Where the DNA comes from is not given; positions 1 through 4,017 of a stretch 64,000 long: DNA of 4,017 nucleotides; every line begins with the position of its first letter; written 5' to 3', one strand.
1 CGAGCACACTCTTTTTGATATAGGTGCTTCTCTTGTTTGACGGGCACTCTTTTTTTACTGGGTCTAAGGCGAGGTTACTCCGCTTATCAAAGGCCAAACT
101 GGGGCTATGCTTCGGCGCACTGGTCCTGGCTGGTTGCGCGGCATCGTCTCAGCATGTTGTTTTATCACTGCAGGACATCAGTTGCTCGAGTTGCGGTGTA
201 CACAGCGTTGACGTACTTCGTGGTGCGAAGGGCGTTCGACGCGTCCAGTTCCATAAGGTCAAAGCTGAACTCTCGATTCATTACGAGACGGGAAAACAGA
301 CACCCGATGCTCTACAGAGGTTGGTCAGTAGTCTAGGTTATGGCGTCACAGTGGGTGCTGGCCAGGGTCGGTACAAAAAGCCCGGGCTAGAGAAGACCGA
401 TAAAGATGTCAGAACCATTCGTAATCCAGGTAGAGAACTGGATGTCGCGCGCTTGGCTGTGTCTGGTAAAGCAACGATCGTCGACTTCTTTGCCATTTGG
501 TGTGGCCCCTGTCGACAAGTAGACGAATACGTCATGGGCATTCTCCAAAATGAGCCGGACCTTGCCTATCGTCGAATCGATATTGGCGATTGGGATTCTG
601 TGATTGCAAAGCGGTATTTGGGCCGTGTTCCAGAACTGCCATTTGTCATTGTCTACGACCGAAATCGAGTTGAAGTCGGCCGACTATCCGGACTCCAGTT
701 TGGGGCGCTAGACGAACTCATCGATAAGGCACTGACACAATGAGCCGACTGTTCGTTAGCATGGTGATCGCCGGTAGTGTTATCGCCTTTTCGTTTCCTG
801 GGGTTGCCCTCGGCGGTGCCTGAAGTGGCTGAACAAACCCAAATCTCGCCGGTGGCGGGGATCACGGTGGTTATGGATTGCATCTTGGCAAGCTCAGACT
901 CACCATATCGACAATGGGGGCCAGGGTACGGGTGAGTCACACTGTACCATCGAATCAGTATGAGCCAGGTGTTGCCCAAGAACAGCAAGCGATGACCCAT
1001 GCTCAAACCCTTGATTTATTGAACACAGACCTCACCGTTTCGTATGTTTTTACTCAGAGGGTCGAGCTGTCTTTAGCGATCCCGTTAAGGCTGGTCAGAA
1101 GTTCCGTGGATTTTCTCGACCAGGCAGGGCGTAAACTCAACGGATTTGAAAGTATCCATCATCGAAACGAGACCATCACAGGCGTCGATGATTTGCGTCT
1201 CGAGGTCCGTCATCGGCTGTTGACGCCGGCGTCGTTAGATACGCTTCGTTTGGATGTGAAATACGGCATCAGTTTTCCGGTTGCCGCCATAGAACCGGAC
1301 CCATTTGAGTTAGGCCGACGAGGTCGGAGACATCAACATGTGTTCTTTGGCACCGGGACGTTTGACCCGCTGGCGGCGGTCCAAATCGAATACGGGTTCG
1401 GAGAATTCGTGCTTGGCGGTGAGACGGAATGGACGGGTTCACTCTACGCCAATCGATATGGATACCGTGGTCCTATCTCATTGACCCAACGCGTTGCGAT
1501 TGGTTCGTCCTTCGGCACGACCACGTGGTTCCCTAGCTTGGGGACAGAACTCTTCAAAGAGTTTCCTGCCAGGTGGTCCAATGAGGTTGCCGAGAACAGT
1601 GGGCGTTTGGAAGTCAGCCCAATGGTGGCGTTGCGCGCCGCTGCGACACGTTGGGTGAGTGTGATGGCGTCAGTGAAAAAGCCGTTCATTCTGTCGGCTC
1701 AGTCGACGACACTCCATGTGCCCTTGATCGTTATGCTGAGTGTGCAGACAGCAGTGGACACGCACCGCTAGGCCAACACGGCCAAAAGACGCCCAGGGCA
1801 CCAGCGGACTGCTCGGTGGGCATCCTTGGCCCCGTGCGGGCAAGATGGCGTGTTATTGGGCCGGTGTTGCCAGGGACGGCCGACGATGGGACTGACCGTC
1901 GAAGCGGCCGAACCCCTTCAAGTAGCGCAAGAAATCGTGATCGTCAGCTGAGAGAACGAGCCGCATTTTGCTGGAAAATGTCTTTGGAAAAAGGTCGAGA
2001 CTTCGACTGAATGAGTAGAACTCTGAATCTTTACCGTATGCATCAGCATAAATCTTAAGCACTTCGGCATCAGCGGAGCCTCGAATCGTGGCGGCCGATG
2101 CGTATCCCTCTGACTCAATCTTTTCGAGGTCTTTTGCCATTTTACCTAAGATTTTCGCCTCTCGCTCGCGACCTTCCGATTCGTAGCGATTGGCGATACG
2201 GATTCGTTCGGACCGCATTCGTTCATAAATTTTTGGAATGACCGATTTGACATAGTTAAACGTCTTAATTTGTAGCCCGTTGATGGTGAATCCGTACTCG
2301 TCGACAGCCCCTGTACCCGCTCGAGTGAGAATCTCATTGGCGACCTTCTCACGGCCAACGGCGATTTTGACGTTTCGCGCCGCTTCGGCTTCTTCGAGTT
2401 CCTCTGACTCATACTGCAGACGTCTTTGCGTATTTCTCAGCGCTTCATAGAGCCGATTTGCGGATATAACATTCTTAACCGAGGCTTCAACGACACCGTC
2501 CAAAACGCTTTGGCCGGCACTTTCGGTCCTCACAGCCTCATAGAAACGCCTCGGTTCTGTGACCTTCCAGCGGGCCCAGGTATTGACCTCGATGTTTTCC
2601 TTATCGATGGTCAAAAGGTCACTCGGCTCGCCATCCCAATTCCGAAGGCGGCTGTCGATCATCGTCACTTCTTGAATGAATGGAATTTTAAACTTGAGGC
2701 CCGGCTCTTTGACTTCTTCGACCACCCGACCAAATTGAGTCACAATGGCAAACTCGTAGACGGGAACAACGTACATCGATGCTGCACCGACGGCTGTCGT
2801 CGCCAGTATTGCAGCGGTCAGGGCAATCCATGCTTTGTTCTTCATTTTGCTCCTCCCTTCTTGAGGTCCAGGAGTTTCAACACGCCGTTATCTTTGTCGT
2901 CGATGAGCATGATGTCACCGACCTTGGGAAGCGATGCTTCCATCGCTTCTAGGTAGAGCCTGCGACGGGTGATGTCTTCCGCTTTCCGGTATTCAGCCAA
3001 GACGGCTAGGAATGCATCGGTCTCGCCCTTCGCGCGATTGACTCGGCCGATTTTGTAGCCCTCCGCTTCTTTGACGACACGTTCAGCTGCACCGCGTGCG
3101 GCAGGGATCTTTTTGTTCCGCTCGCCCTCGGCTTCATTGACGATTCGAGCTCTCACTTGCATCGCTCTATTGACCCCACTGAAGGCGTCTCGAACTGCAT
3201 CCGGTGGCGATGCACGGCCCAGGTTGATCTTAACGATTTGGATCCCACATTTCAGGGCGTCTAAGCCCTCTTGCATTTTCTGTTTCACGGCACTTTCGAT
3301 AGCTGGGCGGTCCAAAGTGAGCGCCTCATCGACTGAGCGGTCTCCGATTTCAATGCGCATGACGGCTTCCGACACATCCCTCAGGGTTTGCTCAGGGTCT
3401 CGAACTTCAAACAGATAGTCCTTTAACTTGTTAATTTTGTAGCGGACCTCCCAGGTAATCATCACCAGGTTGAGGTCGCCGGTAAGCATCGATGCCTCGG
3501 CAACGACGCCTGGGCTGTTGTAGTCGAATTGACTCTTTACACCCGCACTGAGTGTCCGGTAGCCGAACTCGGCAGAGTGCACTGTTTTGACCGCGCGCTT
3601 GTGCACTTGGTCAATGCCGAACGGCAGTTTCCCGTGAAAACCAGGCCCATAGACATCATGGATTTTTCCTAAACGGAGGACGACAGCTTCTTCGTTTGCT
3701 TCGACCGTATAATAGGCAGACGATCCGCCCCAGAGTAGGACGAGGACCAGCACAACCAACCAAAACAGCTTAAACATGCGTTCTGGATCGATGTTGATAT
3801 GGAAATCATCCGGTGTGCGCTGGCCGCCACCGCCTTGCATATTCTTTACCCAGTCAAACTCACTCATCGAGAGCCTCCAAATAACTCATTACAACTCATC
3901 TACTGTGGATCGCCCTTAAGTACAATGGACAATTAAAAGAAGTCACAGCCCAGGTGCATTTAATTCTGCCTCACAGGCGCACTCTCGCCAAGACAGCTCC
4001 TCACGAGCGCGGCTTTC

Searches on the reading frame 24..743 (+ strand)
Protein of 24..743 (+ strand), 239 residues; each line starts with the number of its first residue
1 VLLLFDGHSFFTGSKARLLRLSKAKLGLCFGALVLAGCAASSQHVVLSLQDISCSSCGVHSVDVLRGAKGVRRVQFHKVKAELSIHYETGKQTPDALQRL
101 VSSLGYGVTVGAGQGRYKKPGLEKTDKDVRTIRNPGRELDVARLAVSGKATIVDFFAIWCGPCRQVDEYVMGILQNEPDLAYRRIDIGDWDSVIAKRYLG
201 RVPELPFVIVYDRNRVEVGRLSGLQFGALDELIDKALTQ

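Call 67: search_protein_families(library=pfam, proteins=[window:24-743:+], max_evalue=0.001)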
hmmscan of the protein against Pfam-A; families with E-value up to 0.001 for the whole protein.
window:24-743:+ (239 aa): 2 families
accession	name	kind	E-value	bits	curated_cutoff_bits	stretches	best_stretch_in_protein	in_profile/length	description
PF00085.26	Thioredoxin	-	5.8e-07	29.9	23.5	1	147-208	17-79/103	Thioredoxin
PF13899.12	Thioredoxin_7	-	0.00016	22.1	27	0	140-171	9-40/83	Thioredoxin-like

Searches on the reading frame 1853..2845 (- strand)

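Call 51: search_protein_families(library=pfam, proteins=[window:1853-2845:-], max_evalue=0.001)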
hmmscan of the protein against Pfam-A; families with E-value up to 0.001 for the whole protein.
window:1853-2845:- (330 aa): 1 family
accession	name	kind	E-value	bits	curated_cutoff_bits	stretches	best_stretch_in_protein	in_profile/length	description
PF01145.31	Band_7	-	8.7e-24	85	23.6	1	26-225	2-174/176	SPFH domain / Band 7 family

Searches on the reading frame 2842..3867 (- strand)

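Call 51: search_protein_families(library=pfam, proteins=[window:2842-3867:-], max_evalue=0.001)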
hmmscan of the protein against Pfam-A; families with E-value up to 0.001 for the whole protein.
window:2842-3867:- (341 aa): 1 family
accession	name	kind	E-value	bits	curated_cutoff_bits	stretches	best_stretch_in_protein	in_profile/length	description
PF01145.31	Band_7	-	2.1e-21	77.2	23.6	1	54-249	2-175/176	SPFH domain / Band 7 family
